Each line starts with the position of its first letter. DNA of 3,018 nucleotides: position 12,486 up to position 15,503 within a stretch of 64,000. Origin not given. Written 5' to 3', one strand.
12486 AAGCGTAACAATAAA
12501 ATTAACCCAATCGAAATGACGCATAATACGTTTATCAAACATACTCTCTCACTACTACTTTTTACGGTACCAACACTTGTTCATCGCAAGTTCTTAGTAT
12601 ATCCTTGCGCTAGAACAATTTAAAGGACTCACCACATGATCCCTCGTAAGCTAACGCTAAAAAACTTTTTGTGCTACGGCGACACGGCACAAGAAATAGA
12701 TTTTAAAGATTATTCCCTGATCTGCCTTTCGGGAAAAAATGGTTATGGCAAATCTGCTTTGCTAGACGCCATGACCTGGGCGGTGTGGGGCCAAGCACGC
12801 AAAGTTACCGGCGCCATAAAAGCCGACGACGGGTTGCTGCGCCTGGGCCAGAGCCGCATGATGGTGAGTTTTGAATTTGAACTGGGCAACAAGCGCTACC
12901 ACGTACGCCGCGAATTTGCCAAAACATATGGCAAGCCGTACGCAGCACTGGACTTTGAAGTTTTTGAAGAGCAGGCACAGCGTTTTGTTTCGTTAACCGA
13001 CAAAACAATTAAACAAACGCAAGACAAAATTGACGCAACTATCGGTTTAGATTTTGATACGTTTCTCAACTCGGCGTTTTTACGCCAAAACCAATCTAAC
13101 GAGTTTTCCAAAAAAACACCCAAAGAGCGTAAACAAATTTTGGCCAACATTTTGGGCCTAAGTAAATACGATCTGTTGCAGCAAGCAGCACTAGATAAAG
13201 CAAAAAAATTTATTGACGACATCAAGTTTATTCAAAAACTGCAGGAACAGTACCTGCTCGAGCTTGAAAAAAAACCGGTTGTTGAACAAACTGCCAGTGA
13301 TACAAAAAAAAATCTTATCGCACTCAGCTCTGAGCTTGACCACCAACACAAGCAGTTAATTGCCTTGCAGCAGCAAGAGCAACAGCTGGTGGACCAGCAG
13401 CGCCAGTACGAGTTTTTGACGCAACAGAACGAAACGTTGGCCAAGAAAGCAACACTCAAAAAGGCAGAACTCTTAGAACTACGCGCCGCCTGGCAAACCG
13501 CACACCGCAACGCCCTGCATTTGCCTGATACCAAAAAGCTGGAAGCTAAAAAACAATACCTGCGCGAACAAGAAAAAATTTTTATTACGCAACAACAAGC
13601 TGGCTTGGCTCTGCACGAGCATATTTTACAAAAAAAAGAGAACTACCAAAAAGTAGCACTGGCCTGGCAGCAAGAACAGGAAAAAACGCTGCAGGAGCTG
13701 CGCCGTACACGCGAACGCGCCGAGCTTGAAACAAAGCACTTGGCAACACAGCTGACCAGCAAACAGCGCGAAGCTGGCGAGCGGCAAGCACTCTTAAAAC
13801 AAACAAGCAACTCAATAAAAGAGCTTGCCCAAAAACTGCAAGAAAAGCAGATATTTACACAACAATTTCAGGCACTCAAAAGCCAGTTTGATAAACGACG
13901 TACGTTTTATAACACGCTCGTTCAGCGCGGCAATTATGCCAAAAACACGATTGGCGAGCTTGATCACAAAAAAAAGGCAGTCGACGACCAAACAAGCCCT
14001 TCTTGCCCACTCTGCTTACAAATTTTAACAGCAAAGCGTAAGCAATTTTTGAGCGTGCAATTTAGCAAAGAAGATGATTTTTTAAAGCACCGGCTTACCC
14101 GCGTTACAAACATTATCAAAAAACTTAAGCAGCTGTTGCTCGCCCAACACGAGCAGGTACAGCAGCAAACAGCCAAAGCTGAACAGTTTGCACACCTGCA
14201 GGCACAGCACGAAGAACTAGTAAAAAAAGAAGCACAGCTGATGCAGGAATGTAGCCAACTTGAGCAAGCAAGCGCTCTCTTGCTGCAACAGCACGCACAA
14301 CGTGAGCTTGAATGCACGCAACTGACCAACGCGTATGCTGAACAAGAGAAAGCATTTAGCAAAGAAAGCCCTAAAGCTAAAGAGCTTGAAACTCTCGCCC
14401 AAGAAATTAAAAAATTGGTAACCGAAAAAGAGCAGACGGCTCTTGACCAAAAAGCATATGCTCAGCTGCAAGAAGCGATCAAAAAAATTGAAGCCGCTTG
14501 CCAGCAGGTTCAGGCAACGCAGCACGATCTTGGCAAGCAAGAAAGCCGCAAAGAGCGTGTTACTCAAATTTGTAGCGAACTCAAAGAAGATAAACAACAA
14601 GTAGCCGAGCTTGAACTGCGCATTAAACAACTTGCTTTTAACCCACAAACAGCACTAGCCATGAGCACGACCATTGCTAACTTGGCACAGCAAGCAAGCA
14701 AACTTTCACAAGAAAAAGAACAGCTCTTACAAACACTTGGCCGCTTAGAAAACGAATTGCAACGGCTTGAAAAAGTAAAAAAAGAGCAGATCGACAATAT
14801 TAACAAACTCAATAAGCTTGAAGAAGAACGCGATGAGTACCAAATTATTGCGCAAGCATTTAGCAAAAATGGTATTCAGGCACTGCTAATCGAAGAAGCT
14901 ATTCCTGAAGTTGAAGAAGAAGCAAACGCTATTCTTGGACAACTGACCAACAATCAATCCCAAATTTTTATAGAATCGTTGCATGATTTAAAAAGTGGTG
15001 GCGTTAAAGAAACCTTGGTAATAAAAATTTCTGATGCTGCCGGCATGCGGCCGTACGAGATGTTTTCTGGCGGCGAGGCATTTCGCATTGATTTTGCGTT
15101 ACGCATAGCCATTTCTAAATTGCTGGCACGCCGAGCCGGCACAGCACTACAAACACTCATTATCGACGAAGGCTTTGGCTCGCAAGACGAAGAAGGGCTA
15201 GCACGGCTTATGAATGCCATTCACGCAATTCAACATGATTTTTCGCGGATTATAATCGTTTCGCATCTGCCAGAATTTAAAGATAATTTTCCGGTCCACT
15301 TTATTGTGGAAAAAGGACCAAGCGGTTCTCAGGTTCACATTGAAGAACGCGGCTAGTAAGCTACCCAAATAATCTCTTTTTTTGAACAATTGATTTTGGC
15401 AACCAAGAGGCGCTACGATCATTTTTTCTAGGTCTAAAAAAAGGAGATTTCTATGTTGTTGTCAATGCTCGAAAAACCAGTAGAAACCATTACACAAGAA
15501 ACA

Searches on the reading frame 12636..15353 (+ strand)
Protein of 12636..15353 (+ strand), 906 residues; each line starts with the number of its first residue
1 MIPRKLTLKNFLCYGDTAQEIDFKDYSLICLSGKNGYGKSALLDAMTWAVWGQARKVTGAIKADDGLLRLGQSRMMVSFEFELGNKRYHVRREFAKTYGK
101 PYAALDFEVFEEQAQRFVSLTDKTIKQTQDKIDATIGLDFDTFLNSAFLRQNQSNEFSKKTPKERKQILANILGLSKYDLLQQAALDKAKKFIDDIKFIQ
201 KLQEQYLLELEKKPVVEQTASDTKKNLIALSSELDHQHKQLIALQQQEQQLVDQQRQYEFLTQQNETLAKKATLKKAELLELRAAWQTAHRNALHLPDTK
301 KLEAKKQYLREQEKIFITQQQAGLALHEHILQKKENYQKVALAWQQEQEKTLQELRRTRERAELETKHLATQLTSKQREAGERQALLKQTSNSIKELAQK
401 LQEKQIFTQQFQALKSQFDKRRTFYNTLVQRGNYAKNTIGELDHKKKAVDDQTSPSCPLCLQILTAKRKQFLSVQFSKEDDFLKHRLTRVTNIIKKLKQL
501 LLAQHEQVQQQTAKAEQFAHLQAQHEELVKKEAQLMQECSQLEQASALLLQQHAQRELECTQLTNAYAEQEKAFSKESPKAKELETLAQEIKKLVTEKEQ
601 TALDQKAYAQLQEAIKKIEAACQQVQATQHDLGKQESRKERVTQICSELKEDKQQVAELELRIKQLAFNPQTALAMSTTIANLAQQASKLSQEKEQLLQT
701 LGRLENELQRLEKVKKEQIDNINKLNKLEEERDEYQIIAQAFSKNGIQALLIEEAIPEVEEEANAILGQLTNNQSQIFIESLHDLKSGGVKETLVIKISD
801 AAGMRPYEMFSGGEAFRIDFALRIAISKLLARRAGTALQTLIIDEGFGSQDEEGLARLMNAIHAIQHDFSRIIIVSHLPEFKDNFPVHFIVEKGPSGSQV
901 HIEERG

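Call 54: search_protein_families(library=pfam, proteins=[window:12636-15353:+], max_evalue=0.1)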
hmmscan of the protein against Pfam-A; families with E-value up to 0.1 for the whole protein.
window:12636-15353:+ (906 aa): 6 families
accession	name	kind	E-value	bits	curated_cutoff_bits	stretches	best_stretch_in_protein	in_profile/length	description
PF13476.12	AAA_23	-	1.4e-23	85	27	1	5-211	1-201/201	AAA domain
PF13558.12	SbcC_Walker_B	-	9.2e-08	32.7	27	1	805-863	28-89/90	SbcC/RAD50-like, Walker B motif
PF02463.25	SMC_N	-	9.7e-05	22.3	40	1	5-50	4-48/220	RecF/RecN/SMC N terminal domain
PF13555.12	AAA_29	-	0.00021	21.4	27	1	14-53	12-49/61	P-loop containing region of AAA domain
PF13304.12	AAA_21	-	0.034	14.6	27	1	29-84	2-66/304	AAA domain, putative AbiEii toxin, Type IV TA system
PF13059.11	DUF3922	-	0.078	14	25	0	186-219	3-36/79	Protein of unknown function (DUF3992)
